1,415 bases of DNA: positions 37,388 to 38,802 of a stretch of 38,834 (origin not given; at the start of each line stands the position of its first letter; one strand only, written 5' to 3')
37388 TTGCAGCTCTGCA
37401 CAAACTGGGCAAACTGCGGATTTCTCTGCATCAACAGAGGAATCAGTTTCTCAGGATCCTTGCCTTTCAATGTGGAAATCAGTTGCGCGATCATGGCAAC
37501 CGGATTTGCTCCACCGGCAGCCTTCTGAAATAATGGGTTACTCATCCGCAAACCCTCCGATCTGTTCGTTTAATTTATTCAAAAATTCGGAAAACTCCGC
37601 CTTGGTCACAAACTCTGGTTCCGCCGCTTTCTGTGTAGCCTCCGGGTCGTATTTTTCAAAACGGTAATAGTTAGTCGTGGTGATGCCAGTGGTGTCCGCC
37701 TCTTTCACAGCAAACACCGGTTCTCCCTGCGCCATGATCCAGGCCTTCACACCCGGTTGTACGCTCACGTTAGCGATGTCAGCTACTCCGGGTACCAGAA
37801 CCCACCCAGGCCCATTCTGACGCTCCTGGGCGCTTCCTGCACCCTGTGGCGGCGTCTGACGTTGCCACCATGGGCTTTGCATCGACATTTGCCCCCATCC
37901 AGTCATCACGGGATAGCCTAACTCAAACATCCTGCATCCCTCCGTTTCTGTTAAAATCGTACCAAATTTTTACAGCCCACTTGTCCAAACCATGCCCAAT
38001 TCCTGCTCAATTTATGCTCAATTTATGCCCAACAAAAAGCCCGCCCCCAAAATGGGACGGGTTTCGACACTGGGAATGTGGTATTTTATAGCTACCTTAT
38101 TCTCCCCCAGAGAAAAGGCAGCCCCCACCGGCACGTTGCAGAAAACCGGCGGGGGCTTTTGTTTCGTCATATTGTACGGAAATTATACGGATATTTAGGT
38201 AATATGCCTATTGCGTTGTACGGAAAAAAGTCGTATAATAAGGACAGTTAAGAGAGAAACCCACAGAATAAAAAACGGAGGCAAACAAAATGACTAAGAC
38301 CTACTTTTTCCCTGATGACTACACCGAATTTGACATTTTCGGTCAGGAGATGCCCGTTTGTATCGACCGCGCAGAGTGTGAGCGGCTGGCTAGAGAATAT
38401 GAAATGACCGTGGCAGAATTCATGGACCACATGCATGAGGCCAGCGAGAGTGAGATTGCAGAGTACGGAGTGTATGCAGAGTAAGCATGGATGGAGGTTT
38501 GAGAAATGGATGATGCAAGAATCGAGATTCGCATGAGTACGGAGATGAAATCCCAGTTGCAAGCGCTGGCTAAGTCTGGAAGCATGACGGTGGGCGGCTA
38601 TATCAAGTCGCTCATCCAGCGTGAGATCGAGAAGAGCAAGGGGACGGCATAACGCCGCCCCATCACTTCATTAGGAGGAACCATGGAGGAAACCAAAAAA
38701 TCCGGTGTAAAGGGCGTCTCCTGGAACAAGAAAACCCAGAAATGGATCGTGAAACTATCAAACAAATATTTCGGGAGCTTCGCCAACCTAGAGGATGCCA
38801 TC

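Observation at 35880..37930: Five-gene operon of unassignable small proteins in the att-proximal cargo slot: best candidate for an undescribed system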

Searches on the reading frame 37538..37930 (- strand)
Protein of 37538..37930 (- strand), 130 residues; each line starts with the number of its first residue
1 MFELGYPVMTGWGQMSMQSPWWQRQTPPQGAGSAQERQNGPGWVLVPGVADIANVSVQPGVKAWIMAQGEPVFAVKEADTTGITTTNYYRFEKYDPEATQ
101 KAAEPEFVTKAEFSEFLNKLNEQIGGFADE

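Call 6: search_protein_families(library=pfam, max_evalue=1, proteins=[window:37538-37930:-])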
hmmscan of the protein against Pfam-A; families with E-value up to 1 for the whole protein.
window:37538-37930:- (130 aa): 0 families

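Call 7: search_protein_families(library=phrogs, max_evalue=1, proteins=[window:37538-37930:-])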
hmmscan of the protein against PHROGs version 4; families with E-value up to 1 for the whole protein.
window:37538-37930:- (130 aa): 1 family
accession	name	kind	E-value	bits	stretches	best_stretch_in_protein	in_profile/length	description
phrog_21718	-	unknown function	1.1e-05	26.4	1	13-122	30-139/159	-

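Call 8: search_protein_families(library=ncbifam, max_evalue=1, proteins=[window:37538-37930:-])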
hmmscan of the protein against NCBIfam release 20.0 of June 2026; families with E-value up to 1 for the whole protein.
window:37538-37930:- (130 aa): 0 families

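Call 9: search_protein_families(library=padloc, max_evalue=1, proteins=[window:37538-37930:-])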
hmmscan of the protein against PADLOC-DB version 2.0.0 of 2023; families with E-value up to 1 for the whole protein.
window:37538-37930:- (130 aa): 0 families

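Call 37: search_solved_structures(query=A3, max_evalue=10, show_alignments=2)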
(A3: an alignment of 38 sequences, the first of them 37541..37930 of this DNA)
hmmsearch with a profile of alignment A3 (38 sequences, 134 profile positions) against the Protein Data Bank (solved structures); distinct sequences matched with E-value up to 10: 4.
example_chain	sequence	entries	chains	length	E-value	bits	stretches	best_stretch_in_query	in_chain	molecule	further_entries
8i9r_CX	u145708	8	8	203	0.062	16.6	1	61-128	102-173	60S ribosomal subunit-like protein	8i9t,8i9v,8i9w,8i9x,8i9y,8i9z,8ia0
4rv0_B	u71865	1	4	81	1.4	12.3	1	26-54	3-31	Nuclear protein localization protein 4 homolog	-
2v7y_A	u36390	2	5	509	1.8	11.9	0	69-125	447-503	CHAPERONE PROTEIN DNAK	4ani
3cvf_A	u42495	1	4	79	3.7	10.9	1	86-123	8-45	Homer protein homolog 3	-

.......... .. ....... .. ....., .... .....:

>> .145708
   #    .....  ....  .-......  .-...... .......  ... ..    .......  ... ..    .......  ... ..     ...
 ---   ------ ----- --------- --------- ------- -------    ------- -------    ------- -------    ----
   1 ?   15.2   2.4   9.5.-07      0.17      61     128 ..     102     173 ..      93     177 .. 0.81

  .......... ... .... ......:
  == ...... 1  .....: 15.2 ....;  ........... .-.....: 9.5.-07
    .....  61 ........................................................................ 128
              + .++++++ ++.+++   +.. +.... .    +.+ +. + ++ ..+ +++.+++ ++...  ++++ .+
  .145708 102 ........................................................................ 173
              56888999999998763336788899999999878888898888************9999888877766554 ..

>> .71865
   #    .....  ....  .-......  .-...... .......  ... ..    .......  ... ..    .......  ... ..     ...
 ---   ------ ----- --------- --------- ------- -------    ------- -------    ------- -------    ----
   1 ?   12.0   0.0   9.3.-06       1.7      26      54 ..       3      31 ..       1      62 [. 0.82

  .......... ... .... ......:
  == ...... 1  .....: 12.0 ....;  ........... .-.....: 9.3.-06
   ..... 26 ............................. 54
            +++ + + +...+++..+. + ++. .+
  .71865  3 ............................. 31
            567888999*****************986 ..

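Call 38: search_protein_families(library=pfam, alignment_id=A3, max_evalue=0.01)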
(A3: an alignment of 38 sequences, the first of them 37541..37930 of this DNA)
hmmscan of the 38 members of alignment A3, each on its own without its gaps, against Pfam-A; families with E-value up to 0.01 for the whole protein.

A. member 1, window:37541-37930:- (130 aa): 0 families

B. families by the number of members that match (of 38 scanned): 4 families
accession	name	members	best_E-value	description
PF00587.30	tRNA-synt_2b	1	3.5e-05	tRNA synthetase class II core domain (G, H, P, S and T)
PF02520.22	ANIS5_cation-bd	1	0.0023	SXP/RAL-2 family protein Ani s 5-like, metal-binding domain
PF10393.14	Matrilin_ccoil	1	0.0047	Trimeric coiled-coil oligomerisation domain of matrilin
PF06908.16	YpsA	1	0.0058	YspA SLOG family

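Call 44: find_homologous_proteins(query=window:37538-37930:-)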
Query window:37538-37930:- (130 aa): 11 proteins with E <= 0.001 among 20 candidates.
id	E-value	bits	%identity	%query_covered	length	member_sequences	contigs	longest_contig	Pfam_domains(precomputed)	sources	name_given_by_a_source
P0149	1.0e-75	270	91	100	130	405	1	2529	-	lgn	-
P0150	7.0e-59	216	74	99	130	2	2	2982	-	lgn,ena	-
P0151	2.0e-57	211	73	99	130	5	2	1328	-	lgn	-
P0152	1.3e-55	205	88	78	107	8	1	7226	-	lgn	-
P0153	5.4e-40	154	68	86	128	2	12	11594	-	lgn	-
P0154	1.2e-36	144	67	72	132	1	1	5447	-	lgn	-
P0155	1.3e-34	137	64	72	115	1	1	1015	-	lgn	-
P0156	1.8e-30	124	57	91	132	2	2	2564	-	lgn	-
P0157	4.0e-27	113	61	67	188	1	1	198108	-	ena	-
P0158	1.1e-26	111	59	75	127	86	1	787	-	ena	-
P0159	2.3e-23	101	66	56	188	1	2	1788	-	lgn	-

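Call 45: find_homologous_proteins(query=A3)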
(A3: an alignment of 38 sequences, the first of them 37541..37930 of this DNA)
Query A3 (38 sequences) (130 aa, profile of the alignment): 236 proteins with E <= 0.001 among 1219 candidates; the best 120 are listed.
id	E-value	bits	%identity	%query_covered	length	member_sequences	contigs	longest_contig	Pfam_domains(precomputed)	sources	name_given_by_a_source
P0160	1.1e-27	115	-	-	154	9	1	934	-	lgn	-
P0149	5.6e-25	106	91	100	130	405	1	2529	-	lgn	-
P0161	3.4e-24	103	-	-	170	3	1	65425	-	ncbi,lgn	-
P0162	3.6e-24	103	-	-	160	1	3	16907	-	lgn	-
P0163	9.9e-24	102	-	-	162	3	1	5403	-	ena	-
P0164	2.0e-23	101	-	-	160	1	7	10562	-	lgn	-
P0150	2.0e-23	101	74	99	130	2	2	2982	-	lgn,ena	-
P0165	3.5e-23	100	-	-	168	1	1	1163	-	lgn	-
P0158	3.6e-23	100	59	75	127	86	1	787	-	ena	-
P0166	7.3e-23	99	-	-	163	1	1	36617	-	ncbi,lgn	-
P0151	9.0e-23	99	73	99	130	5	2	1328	-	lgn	-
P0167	1.3e-22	98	-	-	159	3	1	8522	-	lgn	-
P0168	1.6e-22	98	-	-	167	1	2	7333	-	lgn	-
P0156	2.0e-22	98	57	91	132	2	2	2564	-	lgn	-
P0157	2.6e-22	97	61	67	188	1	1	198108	-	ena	-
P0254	1.2e-15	76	-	-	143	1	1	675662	-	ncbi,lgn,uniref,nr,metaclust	ncbi:hypothetical protein SAMN04487977_101453 [Treponema bryantii]|uniref:Uncharacterized protein n=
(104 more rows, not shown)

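Call 60: predict_structure(alignment_id=A4)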
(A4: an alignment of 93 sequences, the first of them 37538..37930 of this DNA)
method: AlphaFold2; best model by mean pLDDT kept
length: 130 residues; sequences in the alignment: 93
mean_pLDDT: 67.9   pTM: 0.42
mean pLDDT of the five models: 67.9, 67.6, 65.4, 64.9, 64.7
residues with pLDDT >= 90: 10; 70-90: 60; 50-70: 24; < 50: 36
segments of 3 or more residues with pLDDT < 50: 1-35
pLDDT, mean of each block of 10 residues (from residue 1): 43 37 37 50 83 86 87 89 89 71 66 81 63
secondary structure, 60 per line:
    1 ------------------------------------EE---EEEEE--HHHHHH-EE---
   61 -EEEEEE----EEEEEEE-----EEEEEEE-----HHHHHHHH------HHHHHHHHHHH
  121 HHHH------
elements in order: E42-46 H49-54 E62-67 E72-78 E84-90 H96-103 H110-124

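Call 64: fold_search(model_id=the predicted structure, library=pdb)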
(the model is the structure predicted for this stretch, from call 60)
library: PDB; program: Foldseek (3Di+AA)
matches with E <= 10: 723; with E <= 0.001: 0
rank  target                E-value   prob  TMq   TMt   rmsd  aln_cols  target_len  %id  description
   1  1i1n                  2.1e-01  0.72  0.27  0.17   6.3        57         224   16  HUMAN PROTEIN L-ISOASPARTATE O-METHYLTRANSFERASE WITH S-ADENOSYL HOMOCYSTEINE (released 2002-03-13)
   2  5wlz_D                2.1e-01  0.38  0.22  0.15  12.5        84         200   18  Crystal Structure of Amino Acids 1677-1758 of Human Beta Cardiac Myosin Fused to Xrcc4 (released 2017-08-23)
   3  1kr5                  2.3e-01  0.66  0.26  0.17   6.6        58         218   19  Crystal structure of human L-isoaspartyl methyltransferase (released 2002-02-08)
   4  1r18                  2.6e-01  0.60  0.28  0.18   6.5        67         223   12  Drosophila protein isoaspartyl methyltransferase with S-adenosyl-L-homocysteine (released 2003-12-09)
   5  5kew_E                3.0e-01  0.75  0.23  0.34  12.8        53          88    9  Vibrio parahaemolyticus VtrA/VtrC complex bound to the bile salt taurodeoxycholate (released 2016-07-20)
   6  6zz8_D                3.0e-01  0.21  0.19  0.14  13.1        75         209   20  MB_CRS6-15 bound to CrSAS-6_6HR (released 2021-07-07)
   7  5j3x_E                4.4e-01  0.30  0.22  0.08  15.8        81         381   11  Structure of c-CBL Y371F (released 2016-09-21)
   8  6zz8_B                4.7e-01  0.08  0.14  0.10  14.3        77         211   19  MB_CRS6-15 bound to CrSAS-6_6HR (released 2021-07-07)
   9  2abs                  5.7e-01  0.72  0.23  0.10   3.2        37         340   11  Crystal structure of T. gondii adenosine kinase complexed with AMP-PCP (released 2006-01-24)
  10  2a9y                  5.7e-01  0.63  0.23  0.09   3.3        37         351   11  Crystal structure of T. gondii adenosine kinase complexed with N6-dimethyladenosine (released 2006-07-11)
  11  4fd3_C                5.7e-01  0.25  0.24  0.14   4.4        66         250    9  Crystal structure of apo-formed ymtOAR1 (released 2013-06-05)
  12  5kev_A                6.1e-01  0.63  0.23  0.32   8.6        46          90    6  Vibrio parahaemolyticus VtrA/VtrC complex (released 2016-07-20)
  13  8g6p                  6.1e-01  0.12  0.17  0.05  10.2        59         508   10  Crystal structure of Mycobacterium thermoresistibile MurE in complex with ADP and 2,6-Diaminopimelic acid (released 2023-04-05)
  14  1lij                  6.5e-01  0.69  0.23  0.10   3.2        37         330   11  STRUCTURE OF T. GONDII ADENOSINE KINASE BOUND TO PRODRUG 2 7-IODOTUBERCIDIN AND AMP-PCP (released 2002-05-15)
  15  9y1l_B                6.5e-01  0.60  0.22  0.19   6.6        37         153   14  Crystal Structure of Putative Restriction Endonuclease Domain-Containing Protein from Leptospirillum ferriphilum YSK (released 2025-09-10)
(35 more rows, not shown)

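Call 65: fold_search(model_id=the predicted structure, library=viral)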
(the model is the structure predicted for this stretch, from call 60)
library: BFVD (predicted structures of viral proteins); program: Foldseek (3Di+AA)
matches with E <= 10: 1090; with E <= 0.001: 25
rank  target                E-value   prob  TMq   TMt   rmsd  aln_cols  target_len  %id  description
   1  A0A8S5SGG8            3.4e-12  1.00  0.46  0.43  13.7       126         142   47  Uncharacterized protein [Podoviridae sp. ctZih56]
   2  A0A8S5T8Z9            3.2e-08  1.00  0.40  0.37   8.4        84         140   39  Uncharacterized protein [Siphoviridae sp. ctmIh35]
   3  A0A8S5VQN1            4.7e-08  1.00  0.41  0.42  13.5       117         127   24  (no name in the UniProt tables at hand)
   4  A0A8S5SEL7            1.9e-07  1.00  0.41  0.34  20.0       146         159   27  Uncharacterized protein [Caudovirales sp. ctrNG92]
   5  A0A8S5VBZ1            8.5e-07  1.00  0.39  0.33  14.6       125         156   25  Uncharacterized protein [Siphoviridae sp. ctKsH2]
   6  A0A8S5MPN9            2.4e-06  1.00  0.39  0.47  10.7       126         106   23  Uncharacterized protein [Podoviridae sp. ctoqT5]
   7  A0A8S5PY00            2.6e-06  1.00  0.37  0.53   9.9        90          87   27  Uncharacterized protein [Myoviridae sp. ctWiL39]
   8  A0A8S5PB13            3.4e-06  1.00  0.37  0.37  14.7       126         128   21  Membrane fusogenic activity protein [Siphoviridae sp. ctc6d98]
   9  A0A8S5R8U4            4.4e-06  1.00  0.40  0.32  14.8       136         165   21  Uncharacterized protein [virus sp. cti5L29]
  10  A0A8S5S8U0            1.3e-05  1.00  0.42  0.34  16.4       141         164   14  Uncharacterized protein [Phage sp. ctGns7]
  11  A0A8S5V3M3            1.4e-05  1.00  0.41  0.37  14.7       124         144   23  Uncharacterized protein [Myoviridae sp. ctk6V34]
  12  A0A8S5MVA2            5.7e-05  1.00  0.39  0.36  18.2       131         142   16  Uncharacterized protein [Siphoviridae sp. ctoSr5]
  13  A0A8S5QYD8            7.5e-05  1.00  0.35  0.35  11.8       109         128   16  Uncharacterized protein [Siphoviridae sp. ct9lR64]
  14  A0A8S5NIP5            8.5e-05  1.00  0.36  0.31  10.3       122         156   22  Uncharacterized protein [Siphoviridae sp. cttpk5]
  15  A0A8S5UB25            9.7e-05  1.00  0.38  0.34  21.6       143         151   20  Uncharacterized protein [Siphoviridae sp. ct8Cp41]
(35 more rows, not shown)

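Call 93: find_encoding_contigs(protein=P0254, flank=7000, max_places=2)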
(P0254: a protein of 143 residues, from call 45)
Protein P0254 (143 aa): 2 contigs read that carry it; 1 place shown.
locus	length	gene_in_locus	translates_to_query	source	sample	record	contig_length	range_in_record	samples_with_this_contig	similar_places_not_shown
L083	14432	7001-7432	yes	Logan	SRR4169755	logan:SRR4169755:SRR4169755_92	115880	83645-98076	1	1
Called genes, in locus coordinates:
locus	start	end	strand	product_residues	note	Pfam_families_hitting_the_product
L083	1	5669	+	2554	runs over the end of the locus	-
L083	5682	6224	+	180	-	-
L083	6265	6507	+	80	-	-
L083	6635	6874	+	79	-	-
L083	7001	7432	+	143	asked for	-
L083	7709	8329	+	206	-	-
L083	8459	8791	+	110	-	-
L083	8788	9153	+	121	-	-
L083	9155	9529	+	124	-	-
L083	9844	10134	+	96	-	-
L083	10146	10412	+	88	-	-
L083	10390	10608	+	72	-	-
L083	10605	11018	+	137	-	PF05257:CHAP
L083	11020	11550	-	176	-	-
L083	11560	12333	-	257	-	-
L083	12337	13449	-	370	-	PF14659:Phage_int_SAM_3 (weak), PF00589:Phage_integrase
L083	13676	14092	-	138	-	PF13240:Zn_Ribbon_1 (faint), PF12773:DZR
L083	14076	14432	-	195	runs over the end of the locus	-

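Call 107: search_protein_families(library=phrogs, max_evalue=0.01, proteins=[L083:9155-9529:+, L083:9844-10134:+, L083:10140-10412:+, L083:10348-10608:+, L083:10605-11018:+, L083:5682-6224:+, L083:8459-8791:+])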
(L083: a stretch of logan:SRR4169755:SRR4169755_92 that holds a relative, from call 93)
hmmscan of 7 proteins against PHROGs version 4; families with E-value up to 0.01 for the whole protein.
L083:9155-9529:+ (124 aa): 0 families

L083:9844-10134:+ (96 aa): 3 families
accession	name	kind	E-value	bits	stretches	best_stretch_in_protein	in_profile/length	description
phrog_16326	-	unknown function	0.00097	19.8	1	29-92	21-84/222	-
phrog_404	-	tail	0.0017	19.4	1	5-81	17-87/118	minor tail protein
phrog_21950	-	unknown function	0.0082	17.1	1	67-95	27-55/57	-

L083:10140-10412:+ (90 aa): 3 families
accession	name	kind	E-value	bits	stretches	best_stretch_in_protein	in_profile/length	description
phrog_739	-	lysis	0.0019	19.4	1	5-74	4-79/122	Rz-like spanin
phrog_5005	-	unknown function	0.0066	17.6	1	3-45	1-44/75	-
phrog_3094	-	unknown function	0.0079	16.6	0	7-46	12-51/407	-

L083:10348-10608:+ (86 aa): 0 families

L083:10605-11018:+ (137 aa): 10 families
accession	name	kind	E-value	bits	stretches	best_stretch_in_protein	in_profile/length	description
phrog_7470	-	lysis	2.7e-17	63.7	1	5-124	9-124/532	amidase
phrog_8781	-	lysis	8.6e-12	46.4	1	6-117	12-118/178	endolysin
phrog_635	-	lysis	3.5e-11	43.7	1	20-119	22-117/463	endolysin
phrog_7887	-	lysis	1.8e-09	38.7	1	5-114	9-110/238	endolysin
phrog_489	-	lysis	2.8e-06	27.4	1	22-114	20-111/459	endolysin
phrog_9225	-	unknown function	1.5e-05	25.3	1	18-99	186-260/293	-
phrog_33679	-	lysis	0.00018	22.3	1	28-117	27-117/286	endolysin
phrog_12367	-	lysis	0.0015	19.2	1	10-114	13-116/252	endolysin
phrog_1309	-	lysis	0.004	17.6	1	23-113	189-275/410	endolysin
phrog_52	-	tail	0.0056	16.6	1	25-106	558-637/677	tail protein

L083:5682-6224:+ (180 aa): 0 families

L083:8459-8791:+ (110 aa): 0 families

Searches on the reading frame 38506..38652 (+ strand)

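Call 11: search_protein_families(library=phrogs, max_evalue=0.001, proteins=[window:38506-38652:+])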
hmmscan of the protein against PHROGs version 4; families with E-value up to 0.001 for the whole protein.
window:38506-38652:+ (48 aa): 2 families
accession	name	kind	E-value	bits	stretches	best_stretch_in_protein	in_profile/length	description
phrog_13890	-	unknown function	1.7e-05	25.7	1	5-45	19-59/73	-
phrog_582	-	transcription regulation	0.0004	21.6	1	2-45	56-99/105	Arc-like repressor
